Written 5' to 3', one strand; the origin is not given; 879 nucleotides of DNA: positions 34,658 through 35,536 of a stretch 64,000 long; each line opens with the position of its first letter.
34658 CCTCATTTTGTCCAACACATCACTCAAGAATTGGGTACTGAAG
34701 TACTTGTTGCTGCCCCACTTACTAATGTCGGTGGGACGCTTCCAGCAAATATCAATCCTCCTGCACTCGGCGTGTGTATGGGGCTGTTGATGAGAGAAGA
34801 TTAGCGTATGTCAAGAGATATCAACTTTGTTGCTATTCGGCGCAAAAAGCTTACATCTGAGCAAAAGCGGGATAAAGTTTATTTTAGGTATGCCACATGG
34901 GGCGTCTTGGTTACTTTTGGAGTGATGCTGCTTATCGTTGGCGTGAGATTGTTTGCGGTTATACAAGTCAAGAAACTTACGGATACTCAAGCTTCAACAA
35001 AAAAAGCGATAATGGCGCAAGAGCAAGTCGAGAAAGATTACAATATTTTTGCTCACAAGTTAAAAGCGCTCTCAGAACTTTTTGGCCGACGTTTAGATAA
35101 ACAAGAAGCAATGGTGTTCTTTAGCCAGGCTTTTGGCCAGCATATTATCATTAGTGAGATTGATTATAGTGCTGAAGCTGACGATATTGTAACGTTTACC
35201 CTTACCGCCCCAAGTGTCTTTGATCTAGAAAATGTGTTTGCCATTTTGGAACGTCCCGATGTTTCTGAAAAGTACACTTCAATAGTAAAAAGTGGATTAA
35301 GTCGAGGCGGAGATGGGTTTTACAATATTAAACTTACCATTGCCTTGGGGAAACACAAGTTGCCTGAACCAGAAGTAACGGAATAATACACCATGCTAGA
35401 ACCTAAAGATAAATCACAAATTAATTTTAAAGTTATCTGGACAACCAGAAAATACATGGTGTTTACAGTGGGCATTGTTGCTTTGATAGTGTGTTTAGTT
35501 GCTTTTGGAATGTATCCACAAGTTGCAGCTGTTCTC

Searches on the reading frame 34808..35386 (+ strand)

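Call 6: search_protein_families(library=ncbifam, proteins=[window:34808-35386:+], max_evalue=0.1)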
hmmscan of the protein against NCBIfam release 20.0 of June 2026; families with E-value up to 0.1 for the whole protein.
window:34808-35386:+ (192 aa): 0 families

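Call 71: search_protein_families(library=pfam, proteins=[window:34808-35386:+], max_evalue=1)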
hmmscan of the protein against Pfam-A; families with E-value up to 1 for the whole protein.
window:34808-35386:+ (192 aa): 2 families
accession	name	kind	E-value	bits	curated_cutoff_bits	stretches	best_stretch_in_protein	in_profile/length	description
PF23636.1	DUF7144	-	0.017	15.7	27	1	8-50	22-65/115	Domain of unknown function (DUF7144)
PF12751.13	Vac7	-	0.029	14.2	28.7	1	13-73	285-345/383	Vacuolar segregation subunit 7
